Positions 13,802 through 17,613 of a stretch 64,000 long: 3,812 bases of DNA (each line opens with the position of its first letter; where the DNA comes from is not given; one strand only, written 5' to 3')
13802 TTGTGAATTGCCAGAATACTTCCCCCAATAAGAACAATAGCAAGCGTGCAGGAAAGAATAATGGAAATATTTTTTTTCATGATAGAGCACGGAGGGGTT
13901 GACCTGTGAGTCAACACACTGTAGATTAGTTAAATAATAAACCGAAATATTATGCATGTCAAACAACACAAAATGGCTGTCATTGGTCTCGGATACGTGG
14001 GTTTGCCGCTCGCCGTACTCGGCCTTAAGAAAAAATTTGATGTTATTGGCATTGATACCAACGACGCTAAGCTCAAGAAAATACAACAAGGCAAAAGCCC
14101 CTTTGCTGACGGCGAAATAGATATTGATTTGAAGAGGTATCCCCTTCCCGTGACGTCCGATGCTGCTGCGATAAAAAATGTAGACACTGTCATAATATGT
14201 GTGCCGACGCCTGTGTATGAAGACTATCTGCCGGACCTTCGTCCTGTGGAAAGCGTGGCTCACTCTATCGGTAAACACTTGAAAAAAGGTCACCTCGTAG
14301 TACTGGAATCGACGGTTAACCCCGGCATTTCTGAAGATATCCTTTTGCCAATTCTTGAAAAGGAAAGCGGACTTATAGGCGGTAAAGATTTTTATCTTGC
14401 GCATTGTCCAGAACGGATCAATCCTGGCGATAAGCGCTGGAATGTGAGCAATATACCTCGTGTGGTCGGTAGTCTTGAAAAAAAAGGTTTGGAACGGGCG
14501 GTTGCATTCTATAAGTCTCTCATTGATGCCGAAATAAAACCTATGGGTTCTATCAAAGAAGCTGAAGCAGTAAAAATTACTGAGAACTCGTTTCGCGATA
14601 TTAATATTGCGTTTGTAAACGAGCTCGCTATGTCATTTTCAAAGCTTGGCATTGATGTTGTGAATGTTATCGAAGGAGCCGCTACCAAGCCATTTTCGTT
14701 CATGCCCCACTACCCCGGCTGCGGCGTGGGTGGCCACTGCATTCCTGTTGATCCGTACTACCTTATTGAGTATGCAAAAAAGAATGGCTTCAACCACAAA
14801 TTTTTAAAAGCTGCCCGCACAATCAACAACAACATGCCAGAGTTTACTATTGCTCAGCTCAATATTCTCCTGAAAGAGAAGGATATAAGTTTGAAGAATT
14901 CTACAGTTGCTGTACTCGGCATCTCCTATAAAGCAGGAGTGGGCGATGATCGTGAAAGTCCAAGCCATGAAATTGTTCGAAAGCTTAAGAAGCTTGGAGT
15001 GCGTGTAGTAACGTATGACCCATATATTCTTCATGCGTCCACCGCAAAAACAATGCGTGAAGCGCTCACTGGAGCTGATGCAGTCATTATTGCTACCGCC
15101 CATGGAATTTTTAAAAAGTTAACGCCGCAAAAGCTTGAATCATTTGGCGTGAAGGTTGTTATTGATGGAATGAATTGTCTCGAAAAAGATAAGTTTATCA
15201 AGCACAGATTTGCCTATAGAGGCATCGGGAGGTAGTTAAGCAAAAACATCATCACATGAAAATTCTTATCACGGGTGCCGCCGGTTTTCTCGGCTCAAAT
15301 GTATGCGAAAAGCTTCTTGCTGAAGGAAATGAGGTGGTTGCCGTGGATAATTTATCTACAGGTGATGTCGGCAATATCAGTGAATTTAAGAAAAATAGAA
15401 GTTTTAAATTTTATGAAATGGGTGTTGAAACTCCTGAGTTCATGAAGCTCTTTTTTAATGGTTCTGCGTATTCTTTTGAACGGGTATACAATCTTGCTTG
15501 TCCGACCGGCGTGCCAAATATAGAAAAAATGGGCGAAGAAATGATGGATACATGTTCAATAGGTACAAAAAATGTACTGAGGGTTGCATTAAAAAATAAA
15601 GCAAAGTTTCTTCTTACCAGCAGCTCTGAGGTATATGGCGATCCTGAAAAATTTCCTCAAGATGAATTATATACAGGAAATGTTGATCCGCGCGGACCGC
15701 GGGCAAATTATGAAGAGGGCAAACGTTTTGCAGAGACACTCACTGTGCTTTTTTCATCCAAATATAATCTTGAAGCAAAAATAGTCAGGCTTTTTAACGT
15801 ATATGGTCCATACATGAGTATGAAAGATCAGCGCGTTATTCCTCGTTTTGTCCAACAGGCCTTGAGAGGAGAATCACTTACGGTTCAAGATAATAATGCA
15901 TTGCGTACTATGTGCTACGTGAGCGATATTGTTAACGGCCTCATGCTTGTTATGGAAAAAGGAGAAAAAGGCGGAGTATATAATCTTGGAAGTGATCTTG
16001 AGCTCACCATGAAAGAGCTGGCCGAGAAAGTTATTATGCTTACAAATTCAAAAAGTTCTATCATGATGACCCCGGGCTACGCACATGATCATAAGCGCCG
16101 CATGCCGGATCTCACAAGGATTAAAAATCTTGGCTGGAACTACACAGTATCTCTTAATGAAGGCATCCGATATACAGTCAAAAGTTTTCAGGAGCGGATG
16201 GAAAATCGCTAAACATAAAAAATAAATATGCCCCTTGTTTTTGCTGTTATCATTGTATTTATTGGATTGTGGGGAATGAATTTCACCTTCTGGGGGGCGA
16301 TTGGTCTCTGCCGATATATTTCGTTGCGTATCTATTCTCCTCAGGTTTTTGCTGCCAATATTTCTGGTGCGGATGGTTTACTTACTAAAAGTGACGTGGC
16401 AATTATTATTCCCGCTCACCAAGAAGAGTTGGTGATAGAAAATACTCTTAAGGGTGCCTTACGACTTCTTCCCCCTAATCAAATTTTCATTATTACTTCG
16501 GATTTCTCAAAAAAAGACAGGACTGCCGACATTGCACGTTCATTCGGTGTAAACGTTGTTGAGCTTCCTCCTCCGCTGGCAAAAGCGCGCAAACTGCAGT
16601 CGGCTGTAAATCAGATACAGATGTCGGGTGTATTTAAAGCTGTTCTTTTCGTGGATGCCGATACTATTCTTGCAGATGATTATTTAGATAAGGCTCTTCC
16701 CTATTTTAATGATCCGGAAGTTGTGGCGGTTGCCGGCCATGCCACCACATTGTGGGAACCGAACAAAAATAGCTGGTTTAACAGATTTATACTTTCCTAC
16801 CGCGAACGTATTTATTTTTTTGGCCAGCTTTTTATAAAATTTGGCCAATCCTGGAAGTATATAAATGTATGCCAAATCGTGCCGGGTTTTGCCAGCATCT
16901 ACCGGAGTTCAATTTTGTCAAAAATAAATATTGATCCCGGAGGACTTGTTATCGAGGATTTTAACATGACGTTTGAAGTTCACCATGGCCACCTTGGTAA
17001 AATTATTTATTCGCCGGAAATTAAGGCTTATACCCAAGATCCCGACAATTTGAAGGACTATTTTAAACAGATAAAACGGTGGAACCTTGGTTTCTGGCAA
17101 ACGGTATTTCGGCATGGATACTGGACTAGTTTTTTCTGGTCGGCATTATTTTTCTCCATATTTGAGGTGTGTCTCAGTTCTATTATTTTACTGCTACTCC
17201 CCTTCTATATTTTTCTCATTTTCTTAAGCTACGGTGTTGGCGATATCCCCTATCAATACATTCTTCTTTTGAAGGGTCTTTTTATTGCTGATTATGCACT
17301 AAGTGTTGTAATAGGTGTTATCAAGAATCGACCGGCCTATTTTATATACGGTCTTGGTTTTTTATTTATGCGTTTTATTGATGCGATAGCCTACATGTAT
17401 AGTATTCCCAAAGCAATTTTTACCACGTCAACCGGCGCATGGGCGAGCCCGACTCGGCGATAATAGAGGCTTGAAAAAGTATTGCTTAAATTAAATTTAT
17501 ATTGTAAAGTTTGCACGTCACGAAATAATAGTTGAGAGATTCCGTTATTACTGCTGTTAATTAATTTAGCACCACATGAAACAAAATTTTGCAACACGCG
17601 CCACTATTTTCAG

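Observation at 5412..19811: Surface-glycan locus with three paralogous secreted CBM+NodB deacetylases, two QxxRW processive GT2 synthases and a GH26-like hydrolase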

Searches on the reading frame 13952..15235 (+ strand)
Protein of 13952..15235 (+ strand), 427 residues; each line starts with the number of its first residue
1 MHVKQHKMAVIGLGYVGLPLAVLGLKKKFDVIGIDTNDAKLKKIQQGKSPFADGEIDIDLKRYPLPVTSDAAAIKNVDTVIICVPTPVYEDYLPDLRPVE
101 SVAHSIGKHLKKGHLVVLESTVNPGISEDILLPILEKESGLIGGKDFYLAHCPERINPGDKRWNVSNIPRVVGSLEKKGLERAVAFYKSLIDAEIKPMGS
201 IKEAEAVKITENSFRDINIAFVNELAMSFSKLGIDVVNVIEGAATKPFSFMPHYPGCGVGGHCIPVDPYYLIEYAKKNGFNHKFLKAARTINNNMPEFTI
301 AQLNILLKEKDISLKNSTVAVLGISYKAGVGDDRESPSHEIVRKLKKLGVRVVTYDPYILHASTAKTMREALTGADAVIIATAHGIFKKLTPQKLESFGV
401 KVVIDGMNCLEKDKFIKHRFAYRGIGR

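Call 6: search_protein_families(library=pfam, proteins=[window:13952-15235:+], max_evalue=0.001)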
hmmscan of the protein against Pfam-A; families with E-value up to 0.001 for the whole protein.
window:13952-15235:+ (427 aa): 5 families
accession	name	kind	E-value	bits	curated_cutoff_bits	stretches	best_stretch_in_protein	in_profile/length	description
PF03721.20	UDPG_MGDP_dh_N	-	2.6e-39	135.2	27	1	7-180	2-180/187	UDP-glucose/GDP-mannose dehydrogenase family, NAD binding domain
PF00984.24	UDPG_MGDP_dh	-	4e-31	107.4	25.4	1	202-293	1-93/94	UDP-glucose/GDP-mannose dehydrogenase family, central domain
PF03720.21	UDPG_MGDP_dh_C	-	1.5e-22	80.3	30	1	320-411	1-102/103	UDP-glucose/GDP-mannose dehydrogenase family, UDP binding domain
PF03446.21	NAD_binding_2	-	1e-07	32.6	21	1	7-130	1-103/161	NAD binding domain of 6-phosphogluconate dehydrogenase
PF03807.23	F420_oxidored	-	1.4e-05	26.1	21.6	0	7-96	1-79/94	NADP oxidoreductase coenzyme F420-dependent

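Call 11: search_protein_families(library=ncbifam, proteins=[window:13952-15235:+], max_evalue=0.01)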
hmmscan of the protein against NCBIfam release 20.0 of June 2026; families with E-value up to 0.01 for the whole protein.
window:13952-15235:+ (427 aa): 10 families
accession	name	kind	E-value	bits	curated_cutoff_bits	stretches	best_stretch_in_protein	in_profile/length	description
TIGR03026.1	NDP-sugDHase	subfamily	1.4e-120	402.9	189.8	1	7-406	2-411/413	nucleotide sugar dehydrogenase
NF040825.1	UDPMaNacDH_Arch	equivalog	5e-95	318.8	750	1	7-427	2-415/418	UDP-N-acetyl-D-mannosamine dehydrogenase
NF011729.0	PRK15182.1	equivalog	2.7e-75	253.7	592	1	4-400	5-404/425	Vi polysaccharide biosynthesis UDP-N-acetylglucosamine C-6 dehydrogenase TviB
NF008286.0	PRK11064.1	equivalog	3.5e-71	240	459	1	6-397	4-409/420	UDP-N-acetyl-D-mannosamine dehydrogenase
NF041297.1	UDPGDh_AglM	equivalog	9e-54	183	670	1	7-416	2-423/429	UDP-glucose 6-dehydrogenase AglM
NF047673.2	TeichurnBiosyTuaD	equivalog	1.3e-44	153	700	1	6-427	2-431/439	UDP-glucose 6-dehydrogenase TuaD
NF011631.0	PRK15057.1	equivalog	8.1e-18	64.7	757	1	7-361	2-341/388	UDP-glucose 6-dehydrogenase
NF043037.1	ThreonDh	equivalog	0.0012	18.3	350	0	5-46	2-43/297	L-threonate dehydrogenase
NF005694.0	PRK07502.1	equivalog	0.0077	15.5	409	0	3-116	4-96/310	prephenate/arogenate dehydrogenase family protein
NF000942.0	PRK00094.1-4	subfamily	0.0093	15.2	257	0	5-102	2-98/334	NAD(P)H-dependent glycerol-3-phosphate dehydrogenase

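Call 24: search_solved_structures(query=window:13952-15235:+, max_evalue=1e-30)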
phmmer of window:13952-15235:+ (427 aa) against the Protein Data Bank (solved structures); distinct sequences matched with E-value up to 1e-30: 9.
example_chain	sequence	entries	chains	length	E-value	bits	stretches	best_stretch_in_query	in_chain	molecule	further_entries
4r16_A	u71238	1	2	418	3.8e-77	263.2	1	7-427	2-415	418aa long hypothetical UDP-N-acetyl-D-mannosaminuronic acid dehydrogenase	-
3ojl_A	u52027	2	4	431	3.8e-65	223.7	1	5-411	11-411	Cap5O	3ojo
3g79_A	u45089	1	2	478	2.6e-61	211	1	7-427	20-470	NDP-N-acetyl-D-galactosaminuronic acid dehydrogenase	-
4xr9_A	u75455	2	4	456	4.5e-51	177.3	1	7-427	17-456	CalS8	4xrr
3vtf_A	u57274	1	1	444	1.4e-38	136.2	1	7-407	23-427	UDP-glucose 6-dehydrogenase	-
3gg2_A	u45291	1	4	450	2.2e-35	125.6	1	8-411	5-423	Sugar dehydrogenase, UDP-glucose/GDP-mannose dehydrogenase family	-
2y0e_A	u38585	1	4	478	1.6e-32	116.2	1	7-360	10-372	UDP-GLUCOSE DEHYDROGENASE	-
2y0c_A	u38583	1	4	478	2.8e-31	112.1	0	7-359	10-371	UDP-GLUCOSE DEHYDROGENASE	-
2y0d_A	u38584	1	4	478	2.8e-31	112.1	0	7-359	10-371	UDP-GLUCOSE DEHYDROGENASE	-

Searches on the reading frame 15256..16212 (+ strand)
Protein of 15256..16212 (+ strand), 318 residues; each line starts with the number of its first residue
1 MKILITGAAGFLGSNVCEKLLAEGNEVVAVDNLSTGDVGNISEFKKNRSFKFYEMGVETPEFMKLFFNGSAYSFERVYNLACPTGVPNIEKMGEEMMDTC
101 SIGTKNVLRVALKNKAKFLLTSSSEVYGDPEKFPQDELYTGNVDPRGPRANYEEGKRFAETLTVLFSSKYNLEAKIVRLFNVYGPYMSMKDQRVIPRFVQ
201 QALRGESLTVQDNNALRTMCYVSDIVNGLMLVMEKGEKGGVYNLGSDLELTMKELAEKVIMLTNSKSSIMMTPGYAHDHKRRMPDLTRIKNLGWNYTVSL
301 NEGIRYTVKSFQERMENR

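Call 6: search_protein_families(library=pfam, proteins=[window:15256-16212:+], max_evalue=0.001)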
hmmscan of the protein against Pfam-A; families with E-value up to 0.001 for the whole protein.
window:15256-16212:+ (318 aa): 7 families
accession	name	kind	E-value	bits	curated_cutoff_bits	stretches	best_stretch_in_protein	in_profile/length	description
PF16363.11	GDP_Man_Dehyd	-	8e-48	164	27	1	4-305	1-330/332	GDP-mannose 4,6 dehydratase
PF01370.27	Epimerase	-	5.3e-46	157.4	20.9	1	3-245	1-240/240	NAD dependent epimerase/dehydratase family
PF02719.21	Polysacc_synt_2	-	2.5e-15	56.9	20.2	2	3-122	1-126/293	Polysaccharide biosynthesis protein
PF04321.23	RmlD_sub_bind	-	4.7e-13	49.3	27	1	1-267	1-235/287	RmlD substrate binding domain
PF01073.25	3Beta_HSD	-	1.4e-11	44.4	22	1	4-228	1-224/280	3-beta hydroxysteroid dehydrogenase/isomerase family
PF07993.18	NAD_binding_4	-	1.9e-08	34.2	20.1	0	91-208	103-235/258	Male sterility protein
PF00106.31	adh_short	-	6.5e-06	26.2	26.6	1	3-89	3-90/195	short chain dehydrogenase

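Call 11: search_protein_families(library=ncbifam, proteins=[window:15256-16212:+], max_evalue=0.01)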
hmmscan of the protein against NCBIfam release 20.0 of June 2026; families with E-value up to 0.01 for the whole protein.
window:15256-16212:+ (318 aa): 37 families (the best 25 are shown)
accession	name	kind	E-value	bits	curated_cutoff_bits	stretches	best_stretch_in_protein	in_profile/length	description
TIGR01181.1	dTDP_gluc_dehyt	equivalog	1.7e-40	139.1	365.1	1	2-313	1-313/321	dTDP-glucose 4,6-dehydratase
TIGR04180.1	EDH_00030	hypoth_equivalog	4e-33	114.8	475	1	3-272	1-265/297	NAD-dependent 4,6-dehydratase LegB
TIGR02197.1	heptose_epim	equivalog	7.2e-28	97.7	274.6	1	3-271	1-268/316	ADP-glyceromanno-heptose 6-epimerase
TIGR01179.1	galE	equivalog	1.7e-26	92.8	262.3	1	2-301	1-315/332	UDP-glucose 4-epimerase GalE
NF007490.0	PRK10084.1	subfamily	1e-19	70.8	649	1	1-311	1-334/361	dTDP-glucose 4,6-dehydratase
NF007582.0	PRK10217.1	equivalog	2.3e-19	69.7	698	1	2-262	3-269/355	dTDP-glucose 4,6-dehydratase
NF008872.0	PRK11908.1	equivalog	9.9e-18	64.3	294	1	1-315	2-339/349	bifunctional UDP-4-keto-pentose/UDP-xylose synthase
NF047922.1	GDPFucSynFcl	equivalog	1e-15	58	500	1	104-315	85-305/308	GDP-L-fucose synthase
NF011728.1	PRK15181.1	equivalog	2.4e-15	56.4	760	1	3-312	18-338/348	Vi polysaccharide biosynthesis UDP-N-acetylglucosaminuronic acid C-4 epimerase TviC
NF007956.0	PRK10675.1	subfamily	5.8e-15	55.2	394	1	1-306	1-324/338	UDP-glucose 4-epimerase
NF047837.1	UDPAcbARedWbcJ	equivalog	1.5e-14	53.7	500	2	150-270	101-222/372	UDP-2-acetamido-2,6-beta-L-arabino-hexul-4-ose reductase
NF008360.0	PRK11150.1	equivalog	5.5e-14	52.1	452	1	3-274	2-264/310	ADP-glyceromanno-heptose 6-epimerase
TIGR01472.1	gmd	equivalog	1.8e-13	50.4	415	1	3-263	3-268/342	GDP-mannose 4,6-dehydratase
TIGR03466.1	HpnA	hypoth_equivalog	8e-13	48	367.65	1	1-271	1-254/327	hopanoid-associated sugar epimerase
NF042422.1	oxyalk_red_OleD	equivalog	1.9e-11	44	580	2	1-32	1-32/329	2-alkyl-3-oxoalkanoate reductase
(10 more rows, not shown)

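Call 23: search_solved_structures(query=window:15256-16212:+, max_evalue=1e-20)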
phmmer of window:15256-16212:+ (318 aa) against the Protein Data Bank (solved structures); distinct sequences matched with E-value up to 1e-20: 14.
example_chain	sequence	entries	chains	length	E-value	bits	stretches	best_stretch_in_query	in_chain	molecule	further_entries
4gll_A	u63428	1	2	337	2.9e-62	213.9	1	2-316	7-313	UDP-glucuronic acid decarboxylase 1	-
2b69_A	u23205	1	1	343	3.1e-62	213.8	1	2-316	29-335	UDP-glucuronate decarboxylase 1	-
4m55_A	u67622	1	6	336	1.4e-61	211.6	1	2-316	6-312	UDP-glucuronic acid decarboxylase 1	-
4lk3_A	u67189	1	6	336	2e-61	211.2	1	2-316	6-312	UDP-glucuronic acid decarboxylase 1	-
4zrm_A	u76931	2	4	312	2e-36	129.1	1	1-316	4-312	UDP-glucose 4-epimerase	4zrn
8rdg_A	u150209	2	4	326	3.3e-27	98.8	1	1-313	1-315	SDR family NAD(P)-dependent oxidoreductase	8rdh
7ys8_A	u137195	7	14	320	3.6e-27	98.7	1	1-314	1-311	UDP-glucose 4-epimerase | UDP-glucose 4-epimerase along with EC 5.1.3.2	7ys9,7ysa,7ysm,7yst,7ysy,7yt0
8rdi_A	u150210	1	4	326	1.2e-26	97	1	1-313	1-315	SDR family NAD(P)-dependent oxidoreductase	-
6bi4_A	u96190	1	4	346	5.6e-26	94.8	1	1-314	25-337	dTDP-glucose 4,6-dehydratase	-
8vr2_A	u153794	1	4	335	9.9e-26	94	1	2-308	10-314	NAD-dependent epimerase/dehydratase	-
6bwl_A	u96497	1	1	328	1.3e-23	87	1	1-307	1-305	Pal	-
2hun_A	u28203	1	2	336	3e-22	82.5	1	1-310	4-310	336aa long hypothetical dTDP-glucose 4,6-dehydratase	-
6pmh_A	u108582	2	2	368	5.2e-22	81.8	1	3-316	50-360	UDP-glucose 4-epimerase related protein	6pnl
3ehe_A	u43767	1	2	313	7.3e-21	78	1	3-315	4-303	UDP-glucose 4-epimerase (GalE-1)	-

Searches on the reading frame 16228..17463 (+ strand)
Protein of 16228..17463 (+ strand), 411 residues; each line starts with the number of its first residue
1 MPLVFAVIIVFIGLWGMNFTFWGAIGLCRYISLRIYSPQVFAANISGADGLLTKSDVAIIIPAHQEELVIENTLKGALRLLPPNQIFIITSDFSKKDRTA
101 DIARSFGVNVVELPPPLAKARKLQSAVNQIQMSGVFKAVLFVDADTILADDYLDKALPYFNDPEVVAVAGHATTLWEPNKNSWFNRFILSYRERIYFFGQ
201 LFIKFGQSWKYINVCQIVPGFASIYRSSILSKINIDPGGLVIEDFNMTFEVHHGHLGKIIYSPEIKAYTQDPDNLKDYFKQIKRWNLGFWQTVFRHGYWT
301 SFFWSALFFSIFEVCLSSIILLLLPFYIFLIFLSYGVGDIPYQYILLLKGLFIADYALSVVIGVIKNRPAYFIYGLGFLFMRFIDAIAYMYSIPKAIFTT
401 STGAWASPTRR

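Call 4: search_protein_families(library=pfam, proteins=[window:16228-17463:+], max_evalue=0.01)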
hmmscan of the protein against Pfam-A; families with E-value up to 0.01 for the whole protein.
window:16228-17463:+ (411 aa): 4 families
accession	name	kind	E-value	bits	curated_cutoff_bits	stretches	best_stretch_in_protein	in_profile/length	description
PF13632.12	Glyco_trans_2_3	-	6e-21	75.6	27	1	139-332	2-191/198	Glycosyl transferase family group 2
PF13641.12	Glyco_tranf_2_3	-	2.4e-20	74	27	1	57-286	3-228/230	Glycosyltransferase like family 2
PF00535.33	Glycos_transf_2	-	6.2e-15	56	23.3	1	59-218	2-153/168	Glycosyl transferase family 2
PF03142.21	Chitin_synth_2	-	0.0084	15.2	27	0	132-185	198-250/527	Chitin synthase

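Call 11: search_protein_families(library=ncbifam, proteins=[window:16228-17463:+], max_evalue=0.01)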
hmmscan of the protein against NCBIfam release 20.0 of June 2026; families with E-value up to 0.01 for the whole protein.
window:16228-17463:+ (411 aa): 10 families
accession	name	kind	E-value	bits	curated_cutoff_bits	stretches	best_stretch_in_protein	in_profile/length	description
TIGR03937.1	PgaC_IcaA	equivalog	3e-15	56.1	422.3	1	55-410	45-406/407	poly-beta-1,6-N-acetyl-D-glucosamine synthase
TIGR03111.1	glyc2_xrt_Gpos1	hypoth_equivalog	3e-11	42.8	363.95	1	55-347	49-350/439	TIGR03111 family XrtG-associated glycosyltransferase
NF041865.1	EpsU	equivalog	6e-08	32.1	700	1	53-188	37-172/394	exopolysaccharide biosynthesis GT2 family glycosyltransferase EpsU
TIGR04283.1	glyco_like_mftF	equivalog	8.4e-08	32.1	182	1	58-195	2-131/221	TIGR04283 family arsenosugar biosynthesis glycosyltransferase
TIGR03965.1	mycofact_glyco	equivalog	1.2e-07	30.9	280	1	54-187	73-204/467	mycofactocin biosynthesis glycosyltransferase MftF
TIGR04242.1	nodulat_NodC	equivalog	2.4e-06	26.8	550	1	108-188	108-182/395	chitooligosaccharide synthase NodC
NF058614.1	PPMAGASynPpgS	equivalog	8.6e-05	22.1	370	1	56-146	1-87/226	polyprenyl-phospho-N-acetylgalactosaminyl synthase PpgS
TIGR03469.1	HpnB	hypoth_equivalog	0.00033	19.8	379.25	1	55-107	44-96/386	hopene-associated glycosyltransferase HpnB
TIGR04182.1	glyco_TIGR04182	equivalog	0.001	18.5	325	1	56-170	1-107/293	S-layer glycoprotein N-glycosyltransferase AglJ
NF010496.0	PRK13915.1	equivalog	0.0052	15.9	262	1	53-150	29-131/307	glucosyl-3-phosphoglycerate synthase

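Call 18: search_solved_structures(query=window:16228-17463:+, max_evalue=0.001)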
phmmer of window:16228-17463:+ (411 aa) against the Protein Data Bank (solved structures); distinct sequences matched with E-value up to 0.001: 0.
